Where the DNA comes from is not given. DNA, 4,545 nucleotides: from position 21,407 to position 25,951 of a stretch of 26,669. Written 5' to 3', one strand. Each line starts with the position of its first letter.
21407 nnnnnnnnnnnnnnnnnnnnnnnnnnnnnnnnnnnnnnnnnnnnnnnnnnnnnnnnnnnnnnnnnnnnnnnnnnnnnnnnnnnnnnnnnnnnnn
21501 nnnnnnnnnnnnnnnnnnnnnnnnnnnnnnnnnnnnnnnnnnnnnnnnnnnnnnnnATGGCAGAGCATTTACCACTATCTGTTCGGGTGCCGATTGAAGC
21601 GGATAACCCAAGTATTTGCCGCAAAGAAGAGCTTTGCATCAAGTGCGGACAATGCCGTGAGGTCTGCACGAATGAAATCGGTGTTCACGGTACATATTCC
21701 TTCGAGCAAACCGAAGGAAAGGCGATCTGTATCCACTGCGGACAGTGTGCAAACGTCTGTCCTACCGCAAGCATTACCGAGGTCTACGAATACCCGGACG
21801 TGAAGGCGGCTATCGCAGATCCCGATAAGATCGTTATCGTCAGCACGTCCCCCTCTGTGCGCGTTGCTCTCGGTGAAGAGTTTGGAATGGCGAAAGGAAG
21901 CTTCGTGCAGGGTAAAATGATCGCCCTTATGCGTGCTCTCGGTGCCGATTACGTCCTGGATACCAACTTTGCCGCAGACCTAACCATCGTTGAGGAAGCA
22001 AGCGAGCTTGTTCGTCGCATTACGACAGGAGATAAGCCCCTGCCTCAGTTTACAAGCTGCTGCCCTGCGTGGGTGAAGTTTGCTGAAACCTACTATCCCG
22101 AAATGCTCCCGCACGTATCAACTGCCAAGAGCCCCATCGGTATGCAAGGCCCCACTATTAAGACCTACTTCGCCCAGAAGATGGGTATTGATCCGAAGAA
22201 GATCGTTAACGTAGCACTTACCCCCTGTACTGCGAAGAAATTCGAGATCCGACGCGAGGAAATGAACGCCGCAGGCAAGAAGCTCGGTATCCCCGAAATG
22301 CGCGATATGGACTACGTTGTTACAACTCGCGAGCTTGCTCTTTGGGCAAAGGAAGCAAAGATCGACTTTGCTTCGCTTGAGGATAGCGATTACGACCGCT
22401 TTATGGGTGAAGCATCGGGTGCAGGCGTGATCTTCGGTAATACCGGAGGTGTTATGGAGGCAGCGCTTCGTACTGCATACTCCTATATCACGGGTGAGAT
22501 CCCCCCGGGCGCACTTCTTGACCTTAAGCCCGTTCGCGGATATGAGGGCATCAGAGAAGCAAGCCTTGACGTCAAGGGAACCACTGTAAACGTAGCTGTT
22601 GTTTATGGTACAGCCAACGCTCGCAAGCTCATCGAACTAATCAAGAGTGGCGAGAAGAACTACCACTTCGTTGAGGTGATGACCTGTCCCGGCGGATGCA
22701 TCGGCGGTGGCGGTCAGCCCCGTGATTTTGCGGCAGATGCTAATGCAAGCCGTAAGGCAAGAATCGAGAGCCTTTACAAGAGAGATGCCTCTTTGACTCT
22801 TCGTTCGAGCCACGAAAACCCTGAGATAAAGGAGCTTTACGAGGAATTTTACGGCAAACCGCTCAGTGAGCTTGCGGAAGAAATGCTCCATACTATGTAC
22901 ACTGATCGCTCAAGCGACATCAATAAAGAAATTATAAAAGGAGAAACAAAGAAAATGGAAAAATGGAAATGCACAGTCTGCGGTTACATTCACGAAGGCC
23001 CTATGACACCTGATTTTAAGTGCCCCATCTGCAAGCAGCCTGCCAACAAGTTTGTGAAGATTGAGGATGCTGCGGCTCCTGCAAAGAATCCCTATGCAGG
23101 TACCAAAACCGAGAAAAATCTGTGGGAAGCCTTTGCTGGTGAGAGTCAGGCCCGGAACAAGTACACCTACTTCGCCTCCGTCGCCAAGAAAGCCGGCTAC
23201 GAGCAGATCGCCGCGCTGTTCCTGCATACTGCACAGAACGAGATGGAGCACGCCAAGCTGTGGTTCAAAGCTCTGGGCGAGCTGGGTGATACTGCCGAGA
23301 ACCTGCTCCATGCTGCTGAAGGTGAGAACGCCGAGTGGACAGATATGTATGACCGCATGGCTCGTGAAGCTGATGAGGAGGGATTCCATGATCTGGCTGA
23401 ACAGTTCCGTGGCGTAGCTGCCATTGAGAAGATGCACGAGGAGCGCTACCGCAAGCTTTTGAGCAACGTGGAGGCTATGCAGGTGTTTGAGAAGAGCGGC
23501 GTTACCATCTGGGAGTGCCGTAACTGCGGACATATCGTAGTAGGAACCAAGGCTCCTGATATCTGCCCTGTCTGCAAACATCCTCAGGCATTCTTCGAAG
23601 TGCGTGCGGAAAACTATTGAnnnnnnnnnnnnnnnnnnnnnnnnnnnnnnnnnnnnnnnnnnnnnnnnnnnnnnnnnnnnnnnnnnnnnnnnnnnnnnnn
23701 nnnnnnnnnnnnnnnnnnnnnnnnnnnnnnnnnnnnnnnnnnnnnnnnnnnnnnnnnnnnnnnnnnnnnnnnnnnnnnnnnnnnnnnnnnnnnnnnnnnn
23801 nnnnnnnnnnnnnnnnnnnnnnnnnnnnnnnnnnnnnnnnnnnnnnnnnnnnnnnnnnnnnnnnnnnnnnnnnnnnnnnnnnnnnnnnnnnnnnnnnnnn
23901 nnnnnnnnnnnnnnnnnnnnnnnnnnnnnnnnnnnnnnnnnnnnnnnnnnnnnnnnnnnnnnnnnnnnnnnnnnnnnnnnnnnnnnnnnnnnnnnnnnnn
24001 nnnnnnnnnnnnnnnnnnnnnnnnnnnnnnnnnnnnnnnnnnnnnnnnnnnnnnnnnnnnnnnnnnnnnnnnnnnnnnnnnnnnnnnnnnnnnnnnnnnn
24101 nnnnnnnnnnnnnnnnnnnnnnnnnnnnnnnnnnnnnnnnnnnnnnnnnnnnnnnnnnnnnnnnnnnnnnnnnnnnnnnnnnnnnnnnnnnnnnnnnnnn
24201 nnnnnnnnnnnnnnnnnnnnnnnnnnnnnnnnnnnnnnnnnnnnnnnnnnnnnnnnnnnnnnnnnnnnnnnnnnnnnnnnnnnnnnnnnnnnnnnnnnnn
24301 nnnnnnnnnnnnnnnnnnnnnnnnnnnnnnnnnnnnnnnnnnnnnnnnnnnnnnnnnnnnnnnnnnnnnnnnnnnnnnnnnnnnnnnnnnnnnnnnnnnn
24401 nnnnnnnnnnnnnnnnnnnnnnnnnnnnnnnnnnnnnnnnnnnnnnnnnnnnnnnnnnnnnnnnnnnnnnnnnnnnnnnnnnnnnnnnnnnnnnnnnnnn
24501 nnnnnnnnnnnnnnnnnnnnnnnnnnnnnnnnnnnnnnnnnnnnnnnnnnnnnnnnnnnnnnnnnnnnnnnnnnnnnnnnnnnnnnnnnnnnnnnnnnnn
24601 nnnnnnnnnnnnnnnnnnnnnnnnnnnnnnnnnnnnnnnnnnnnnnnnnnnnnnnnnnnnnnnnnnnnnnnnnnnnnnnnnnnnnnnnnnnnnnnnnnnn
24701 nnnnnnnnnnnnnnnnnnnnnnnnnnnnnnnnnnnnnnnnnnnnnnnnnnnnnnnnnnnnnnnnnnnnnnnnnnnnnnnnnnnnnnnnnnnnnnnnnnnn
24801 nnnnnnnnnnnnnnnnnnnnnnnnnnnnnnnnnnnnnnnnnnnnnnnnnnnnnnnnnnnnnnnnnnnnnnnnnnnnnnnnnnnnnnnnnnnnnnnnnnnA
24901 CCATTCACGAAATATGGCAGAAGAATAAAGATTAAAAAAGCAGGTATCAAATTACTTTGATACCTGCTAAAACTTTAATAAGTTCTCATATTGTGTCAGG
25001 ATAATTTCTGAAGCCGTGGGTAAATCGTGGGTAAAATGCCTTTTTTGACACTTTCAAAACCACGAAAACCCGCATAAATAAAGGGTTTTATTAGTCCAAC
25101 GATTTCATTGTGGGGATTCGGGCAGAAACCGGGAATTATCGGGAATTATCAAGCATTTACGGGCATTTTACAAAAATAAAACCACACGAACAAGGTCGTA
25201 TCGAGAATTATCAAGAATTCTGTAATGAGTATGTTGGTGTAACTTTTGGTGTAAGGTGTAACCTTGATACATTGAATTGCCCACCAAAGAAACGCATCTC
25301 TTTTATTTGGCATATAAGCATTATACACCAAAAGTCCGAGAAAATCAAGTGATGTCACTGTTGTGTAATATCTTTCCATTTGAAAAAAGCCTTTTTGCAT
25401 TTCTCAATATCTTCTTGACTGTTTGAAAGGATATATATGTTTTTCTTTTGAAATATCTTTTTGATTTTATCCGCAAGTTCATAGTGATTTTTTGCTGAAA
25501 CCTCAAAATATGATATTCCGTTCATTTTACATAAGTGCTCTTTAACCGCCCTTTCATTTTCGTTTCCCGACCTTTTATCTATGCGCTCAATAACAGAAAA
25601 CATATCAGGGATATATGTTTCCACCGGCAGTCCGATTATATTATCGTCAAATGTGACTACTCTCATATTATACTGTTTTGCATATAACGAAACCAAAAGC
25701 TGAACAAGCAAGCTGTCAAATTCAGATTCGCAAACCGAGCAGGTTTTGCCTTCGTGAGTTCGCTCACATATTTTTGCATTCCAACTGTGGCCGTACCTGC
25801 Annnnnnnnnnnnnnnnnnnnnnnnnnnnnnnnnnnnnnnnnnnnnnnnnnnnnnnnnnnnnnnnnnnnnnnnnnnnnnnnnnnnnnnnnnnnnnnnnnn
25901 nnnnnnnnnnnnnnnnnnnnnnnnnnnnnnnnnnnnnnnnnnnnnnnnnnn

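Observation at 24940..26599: A conserved noncoding tail follows DUF4379 zinc-ribbon genes: possible gene-plus-ncRNA mobile unit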

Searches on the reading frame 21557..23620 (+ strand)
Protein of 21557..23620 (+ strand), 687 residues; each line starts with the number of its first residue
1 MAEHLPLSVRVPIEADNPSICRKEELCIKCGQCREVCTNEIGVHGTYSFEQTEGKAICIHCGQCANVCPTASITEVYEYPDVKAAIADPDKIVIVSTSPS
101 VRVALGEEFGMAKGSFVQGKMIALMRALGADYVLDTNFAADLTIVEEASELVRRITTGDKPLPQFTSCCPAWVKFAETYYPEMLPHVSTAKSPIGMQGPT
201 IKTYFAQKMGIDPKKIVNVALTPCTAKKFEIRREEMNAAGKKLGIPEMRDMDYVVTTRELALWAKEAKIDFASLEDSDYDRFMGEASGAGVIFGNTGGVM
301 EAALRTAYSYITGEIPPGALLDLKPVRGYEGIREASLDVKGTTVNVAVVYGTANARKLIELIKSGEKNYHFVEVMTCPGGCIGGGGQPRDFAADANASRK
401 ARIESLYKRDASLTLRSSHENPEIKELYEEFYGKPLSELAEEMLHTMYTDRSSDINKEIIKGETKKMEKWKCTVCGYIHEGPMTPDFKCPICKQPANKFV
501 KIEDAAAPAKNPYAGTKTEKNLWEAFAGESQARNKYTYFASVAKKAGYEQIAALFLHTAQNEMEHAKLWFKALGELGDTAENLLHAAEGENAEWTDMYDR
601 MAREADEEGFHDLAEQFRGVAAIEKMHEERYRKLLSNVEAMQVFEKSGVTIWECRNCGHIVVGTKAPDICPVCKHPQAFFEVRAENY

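Call 11: search_protein_families(library=pfam, proteins=[window:21557-23620:+], max_evalue=0.01)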
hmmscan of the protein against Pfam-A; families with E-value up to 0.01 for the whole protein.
window:21557-23620:+ (687 aa): 14 families
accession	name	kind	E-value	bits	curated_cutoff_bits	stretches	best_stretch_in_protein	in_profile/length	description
PF02906.19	Fe_hyd_lg_C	-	5.3e-95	318.2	22.1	1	91-385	1-245/245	Iron only hydrogenase large subunit, C-terminal domain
PF02256.22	Fe_hyd_SSU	-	5.8e-23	81.1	24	1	398-451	3-56/56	Iron hydrogenase small subunit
PF21349.2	RUBY_RBDX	-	2.3e-22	78.6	26.5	2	652-681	1-30/30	Rubrerythrin, rubredoxin-like domain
PF02915.23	Rubrerythrin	-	1.5e-20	74.4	22.8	1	520-635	1-137/137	Rubrerythrin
PF00210.30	Ferritin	-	2.1e-06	28.1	24.5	1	520-635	2-103/142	Ferritin-like domain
PF13237.11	Fer4_10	-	1.9e-05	24.9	25.5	2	22-69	4-53/53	4Fe-4S dicluster domain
PF13183.11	Fer4_8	-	3.6e-05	24.6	27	1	58-85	5-32/68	4Fe-4S dicluster domain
PF13187.11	Fer4_9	-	9.2e-05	22.8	27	1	27-71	2-50/52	4Fe-4S dicluster domain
PF00037.32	Fer4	-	0.00029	21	21.1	1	58-74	8-24/24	4Fe-4S binding domain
PF12838.12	Fer4_7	-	0.00038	21.3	27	2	27-70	2-50/52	4Fe-4S dicluster domain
PF13484.11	Fer4_16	-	0.00047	21.3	30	1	58-78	2-23/66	4Fe-4S double cluster binding domain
PF14697.11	Fer4_21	-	0.0012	19.4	35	1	23-72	4-56/59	4Fe-4S dicluster domain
PF12837.12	Fer4_6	-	0.0017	18.6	25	1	56-71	7-22/24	4Fe-4S binding domain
PF23455.1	DUF7129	-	0.0065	16.6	30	1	651-674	11-34/45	Domain of unknown function (DUF7129)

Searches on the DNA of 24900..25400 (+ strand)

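Call 15: search_dna_similar(query=window:24935-25400:+, collection=phages, mode=distant, max_evalue=0.01)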
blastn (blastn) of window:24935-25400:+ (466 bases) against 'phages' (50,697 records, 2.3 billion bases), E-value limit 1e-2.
No match.

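Call 16: search_dna_similar(query=window:24935-25400:+, collection=plasmids, mode=distant, max_evalue=0.01)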
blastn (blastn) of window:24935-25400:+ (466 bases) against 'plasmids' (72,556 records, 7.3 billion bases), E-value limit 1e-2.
Records with a match: 5; places in all: 5; records where one place covers at least 80% of the query: 0.
Best place of each record, by identity: >=99% 4; 90-95% 1.
By first word of the organism name: Aeromonas 2; Pseudomonas 2; uncultured 1.
By predicted mobility (MOB-suite, as given by PLSDB): mobilizable 5.
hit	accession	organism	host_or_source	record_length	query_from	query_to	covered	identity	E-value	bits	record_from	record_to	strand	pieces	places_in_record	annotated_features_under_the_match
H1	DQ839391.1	uncultured bacterium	-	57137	122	157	8%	91.7%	8e-4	53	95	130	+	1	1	none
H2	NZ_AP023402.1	Aeromonas hydrophila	-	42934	132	157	6%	100.0%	1e-2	48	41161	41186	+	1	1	none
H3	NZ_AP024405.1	Aeromonas caviae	-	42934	132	157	6%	100.0%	1e-2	48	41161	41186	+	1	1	none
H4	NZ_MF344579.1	Pseudomonas aeruginosa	-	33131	132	157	6%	100.0%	1e-2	48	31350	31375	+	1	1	none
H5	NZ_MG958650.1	Pseudomonas aeruginosa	tracheal aspiration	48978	132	157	6%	100.0%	1e-2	48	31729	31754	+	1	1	none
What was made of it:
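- Tried and rejected: Against plasmid records it found only a 26-36-nt hairpin match, judged chance (calls 15, 16).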

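Call 17: search_rna_families(source=window, start=24900, end=25400, threshold=evalue, max_evalue=10)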
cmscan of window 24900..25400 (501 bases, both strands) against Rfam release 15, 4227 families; matches with E-value up to 10: 7.
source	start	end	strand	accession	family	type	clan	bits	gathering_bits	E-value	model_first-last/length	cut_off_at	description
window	24927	25142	-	RF00124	IS102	Gene; sRNA;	-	29.6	46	0.0037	1-206/206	no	IS102 RNA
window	25176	25230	-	RF02270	nse_sRNA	Gene;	-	16.7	75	3.8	1-73/73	no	Neisseria sigma-E sRNA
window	24931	24981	+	RF03716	mir-7131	Gene; miRNA;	-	16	74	2.9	1-84/84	no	mir-7131 microRNA precursor family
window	24935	25019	-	RF02394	sau-63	Gene; sRNA;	-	15.7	100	2.6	1-98/98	no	Staphylococcus sRNA sau-63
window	24932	24976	-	RF03716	mir-7131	Gene; miRNA;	-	15.4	74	4.3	1-84/84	no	mir-7131 microRNA precursor family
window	24940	24967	-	RF01464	rliA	Gene; sRNA;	-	12.5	50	6.6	1-29/224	no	Listeria sRNA rliA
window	25228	25279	-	RF02086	Yar_2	Gene; lncRNA;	-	11.4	50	7.3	1-74/74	no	Yellow-achaete intergenic RNA conserved region 2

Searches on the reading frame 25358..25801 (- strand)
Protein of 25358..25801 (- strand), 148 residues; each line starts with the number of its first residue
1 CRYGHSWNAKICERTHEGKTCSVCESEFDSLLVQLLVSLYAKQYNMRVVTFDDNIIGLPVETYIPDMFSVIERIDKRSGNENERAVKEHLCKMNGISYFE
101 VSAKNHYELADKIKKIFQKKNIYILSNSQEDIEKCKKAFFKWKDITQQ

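Call 56: search_solved_structures(query=window:25358-25741:-, max_evalue=10)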
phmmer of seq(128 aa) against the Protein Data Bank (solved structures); distinct sequences matched with E-value up to 10: 1.
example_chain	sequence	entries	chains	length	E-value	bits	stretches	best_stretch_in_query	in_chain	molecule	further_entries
6y8f_A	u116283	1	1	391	1.8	12.1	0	40-66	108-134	Alpha-1,6-endo-mannanase GH76A mutant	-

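Call 57: find_homologous_proteins(query=window:25358-25801:-, max_evalue=0.001)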
Query seq(148 aa) (148 aa): 41 proteins with E <= 0.001 among 42 candidates.
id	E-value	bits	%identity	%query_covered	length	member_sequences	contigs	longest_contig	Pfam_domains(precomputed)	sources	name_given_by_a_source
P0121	3.5e-90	317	96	100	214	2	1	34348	-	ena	-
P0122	5.8e-90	317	94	100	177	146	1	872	PF14311.13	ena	-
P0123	1.8e-80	286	86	100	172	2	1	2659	PF14311.13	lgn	-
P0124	3.6e-79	282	83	99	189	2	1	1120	PF14311.13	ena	-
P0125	1.1e-77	277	97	88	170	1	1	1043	PF04026.18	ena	-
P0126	1.9e-76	273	86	98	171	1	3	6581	PF14311.13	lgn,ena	-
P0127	5.8e-70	252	79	100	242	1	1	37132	PF14311.13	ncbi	-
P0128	2.5e-69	250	82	94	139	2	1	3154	-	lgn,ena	-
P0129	1.2e-59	218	97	70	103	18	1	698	-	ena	-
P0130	1.1e-57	212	93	72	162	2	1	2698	-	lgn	-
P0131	2.5e-54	201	92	60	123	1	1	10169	-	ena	-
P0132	8.0e-53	196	86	70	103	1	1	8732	-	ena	-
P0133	1.2e-49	186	83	70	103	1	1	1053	-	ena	-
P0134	1.1e-48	183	81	70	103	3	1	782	-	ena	-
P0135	2.6e-47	178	81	70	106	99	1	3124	-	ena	-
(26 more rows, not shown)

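Call 65: predict_structure(alignment_id=A3)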
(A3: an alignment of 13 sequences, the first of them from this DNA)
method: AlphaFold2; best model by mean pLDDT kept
length: 148 residues; sequences in the alignment: 13
mean_pLDDT: 42.7   pTM: 0.26
mean pLDDT of the five models: 42.7, 40.8, 39.0, 38.8, 38.4
residues with pLDDT >= 90: 0; 70-90: 1; 50-70: 39; < 50: 108
segments of 3 or more residues with pLDDT < 50: 1-101, 120-126
pLDDT, mean of each block of 10 residues (from residue 1): 27 34 30 39 36 35 43 41 33 35 60 59 51 62 56
secondary structure, 60 per line:
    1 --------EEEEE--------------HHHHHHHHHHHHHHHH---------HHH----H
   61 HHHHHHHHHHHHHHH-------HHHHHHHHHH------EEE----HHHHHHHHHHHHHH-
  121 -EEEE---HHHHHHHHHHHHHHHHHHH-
elements in order: E9-13 H28-43 H60-75 H83-92 E99-101 H106-119 E122-125 H129-147
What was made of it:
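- Tried and rejected: The first AF2 run, with a shallow alignment, was unusable at pLDDT 42.7 (call 65).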

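Call 68: search_protein_families(library=phrogs, proteins=[window:25358-25741:-], max_evalue=1)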
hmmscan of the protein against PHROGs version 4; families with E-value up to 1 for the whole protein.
seq(128 aa): 1 family
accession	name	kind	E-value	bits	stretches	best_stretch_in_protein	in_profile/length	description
phrog_22368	-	unknown function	0.12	13.6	1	47-121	19-96/170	-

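Call 69: search_protein_families(library=pfam, proteins=[window:25358-25741:-], max_evalue=10)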
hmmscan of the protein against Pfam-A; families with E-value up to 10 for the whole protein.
seq(128 aa): 2 families
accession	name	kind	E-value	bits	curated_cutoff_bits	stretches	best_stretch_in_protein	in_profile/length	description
PF00071.28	Ras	-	0.042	13.9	21.6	1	54-99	114-159/162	Ras family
PF24408.1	wHTH-Calcineurin_assc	-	0.16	12.3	27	1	88-106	11-26/56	wHTH-Calcineurin_assc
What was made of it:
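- On EDxHD/Vsr-like homing endonuclease with CapR/DUF4379-like repeats: No sequence-level Pfam or PDB hit (calls 56, 69).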

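Call 88: search_protein_representatives(protein=window:25358-25762:-)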
Query: 135 residues. Proteins with E-value up to 0.001 (for the whole library): 214; up to 1e-10: 77; up to 1e-30: 3. The best 150 are listed.
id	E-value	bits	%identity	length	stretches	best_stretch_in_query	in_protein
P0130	3.4e-58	211.5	92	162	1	27-134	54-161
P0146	2.3e-36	141.0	89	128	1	54-129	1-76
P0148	1.3e-34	135.3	59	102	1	33-130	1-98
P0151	8.1e-26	106.9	74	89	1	33-106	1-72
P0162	1.7e-21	92.9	47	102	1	39-131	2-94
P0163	4.6e-20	88.3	39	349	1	6-130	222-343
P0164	8.9e-20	87.4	39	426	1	6-130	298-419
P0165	4.5e-19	85.1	37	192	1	1-131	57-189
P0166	4.9e-18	81.7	61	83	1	54-128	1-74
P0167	5.6e-18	81.6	37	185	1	3-131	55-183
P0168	1.4e-16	77.1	35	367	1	5-132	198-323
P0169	2.5e-16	76.2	37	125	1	11-131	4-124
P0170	3.5e-16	75.7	39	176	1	6-131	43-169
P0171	5.9e-16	75.0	34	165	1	4-126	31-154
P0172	8.3e-16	74.6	33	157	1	1-128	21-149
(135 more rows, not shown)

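Call 90: search_protein_families(library=pfam, alignment_id=A5, max_evalue=0.01)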
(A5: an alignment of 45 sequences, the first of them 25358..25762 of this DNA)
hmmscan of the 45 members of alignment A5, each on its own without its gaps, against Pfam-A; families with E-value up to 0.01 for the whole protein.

A. member 1, window:25358-25762:- (135 aa): 0 families

B. families by the number of members that match (of 45 scanned): 25 families
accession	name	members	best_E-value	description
PF14311.12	DUF4379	32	2.2e-77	Probable Treble clef zinc finger domain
PF09723.15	Zn_ribbon_8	7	6.8e-08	Zinc ribbon domain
PF01155.25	HypA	4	3.9e-07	Hydrogenase/urease nickel incorporation, metallochaperone, hypA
PF20173.3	ZnF_RZ-type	2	0.0046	RZ type zinc finger domain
PF02678.22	Pirin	1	1e-29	Pirin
PF17802.7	SpaA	1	4.6e-23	Prealbumin-like fold domain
PF12008.13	EcoR124_C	1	1.8e-20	Type I restriction and modification enzyme - subunit R C terminal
PF03432.20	Relaxase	1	2.6e-20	MobA/VirD2-like, nuclease domain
PF22679.2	T1R_D3-like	1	1.9e-19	Type I restriction enzyme subunit R domain 3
PF00589.27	Phage_integrase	1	3.6e-18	Phage integrase family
PF01381.28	HTH_3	1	4.5e-18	Helix-turn-helix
PF02195.25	ParB_N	1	5.6e-15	ParB N-terminal domain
PF02920.21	Integrase_DNA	1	2.5e-14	DNA binding domain of tn916 integrase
PF12844.13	HTH_19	1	3e-13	Helix-turn-helix domain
PF13560.12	HTH_31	1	1.3e-10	Helix-turn-helix domain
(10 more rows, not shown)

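Call 94: predict_structure(alignment_id=A5)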
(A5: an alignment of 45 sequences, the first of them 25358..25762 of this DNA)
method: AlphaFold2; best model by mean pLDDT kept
length: 135 residues; sequences in the alignment: 45
mean_pLDDT: 89.7   pTM: 0.83
mean pLDDT of the five models: 89.7, 88.9, 88.8, 88.7, 87.9
residues with pLDDT >= 90: 100; 70-90: 23; 50-70: 7; < 50: 5
segments of 3 or more residues with pLDDT < 50: 1-5
pLDDT, mean of each block of 10 residues (from residue 1): 59 92 97 93 91 96 73 94 95 96 97 96 93 79
secondary structure, 60 per line:
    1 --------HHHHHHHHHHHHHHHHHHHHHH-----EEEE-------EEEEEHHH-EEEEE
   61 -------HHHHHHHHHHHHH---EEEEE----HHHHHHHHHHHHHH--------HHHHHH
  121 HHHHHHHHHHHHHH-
elements in order: H9-30 E36-39 E47-51 E56-60 H68-80 E84-88 H93-106 H115-134
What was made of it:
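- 25355..26599 (-): Gene for a 414-aa homing-endonuclease-like protein: 4 DUF4379 zinc-ribbon modules plus a C-terminal Vsr/EDxHD-like PD-(D/E)xK nuclease fold. It is the last gene before the attachment-site arm. AF2 pLDDT 89.7 (call 94).
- Tried and rejected: It was replaced by a 45-sequence alignment (call 94).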

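Call 97: fold_search(model_id=the predicted structure, library=pdb)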
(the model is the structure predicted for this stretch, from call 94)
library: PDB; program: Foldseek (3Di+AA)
matches with E <= 10: 707; with E <= 0.001: 0
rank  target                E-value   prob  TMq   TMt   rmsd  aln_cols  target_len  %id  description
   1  9i05_Xv               8.2e-03  1.00  0.49  0.19   4.2       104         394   14  Cryo-EM structure of the large subunit of the mitochondrial ribosome from Toxoplasma gondii (released 2025-06-11)
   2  9i05_Xl               8.7e-03  1.00  0.49  0.18   7.6       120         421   11  Cryo-EM structure of the large subunit of the mitochondrial ribosome from Toxoplasma gondii (released 2025-06-11)
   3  3r3p_A                2.2e-02  0.97  0.42  0.55   8.8       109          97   14  Homing Endonuclease I-Bth0305I Catalytic Domain (released 2011-10-05)
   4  3r3p_B                2.2e-02  0.97  0.42  0.55   8.4       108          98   14  Homing Endonuclease I-Bth0305I Catalytic Domain (released 2011-10-05)
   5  4oq2                  2.7e-02  0.90  0.40  0.20  10.8       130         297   11  5hmC specific restriction endonuclease PvuRTs1I (released 2014-03-12)
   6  4oky                  9.1e-02  0.41  0.35  0.19  10.4       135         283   12  Crystal structure of PvuRts1I, a 5-hydroxymethylcytosine DNA restriction endonuclease (released 2014-09-10)
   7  6z1p_AS               1.1e-01  0.66  0.44  0.10  14.7       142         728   13  Structure of the mitochondrial ribosome from Tetrahymena thermophila (released 2020-06-24)
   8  7bqc_MODEL_1_A        1.7e-01  0.15  0.26  0.28  13.5       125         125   14  Solution NMR structure of NF4; de novo designed protein with a novel fold (released 2021-03-24)
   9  1ng1                  2.0e-01  0.25  0.24  0.13   7.5        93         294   13  N AND GTPASE DOMAINS OF THE SIGNAL SEQUENCE RECOGNITION PROTEIN FFH FROM THERMUS AQUATICUS (released 1999-07-30)
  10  2j45_A                2.8e-01  0.21  0.24  0.13   7.6        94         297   13  Water structure of T. Aquaticus Ffh NG Domain At 1.1A Resolution (released 2006-11-30)
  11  2c03_B                3.2e-01  0.20  0.25  0.13   7.7        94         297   12  GDP COMPLEX OF SRP GTPASE FFH NG DOMAIN (released 2007-02-13)
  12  6les_Y                3.7e-01  0.41  0.25  0.11   4.0        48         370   14  3D domain-swapped dimer of the maltose-binding protein fused to a fragment of the focal adhesion kinase (released 2019-12-11)
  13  8iby_C                3.7e-01  0.23  0.39  0.11   8.0       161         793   10  Structure of R2 with 5'ORF (released 2023-09-20)
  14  2ffh_A                4.0e-01  0.18  0.24  0.10   7.6        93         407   13  THE SIGNAL SEQUENCE BINDING PROTEIN FFH FROM THERMUS AQUATICUS (released 1999-07-16)
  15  3okf_B                4.0e-01  0.13  0.27  0.12  10.0       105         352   10  2.5 Angstrom Resolution Crystal Structure of 3-Dehydroquinate Synthase (aroB) from Vibrio cholerae (released 2010-09-08)
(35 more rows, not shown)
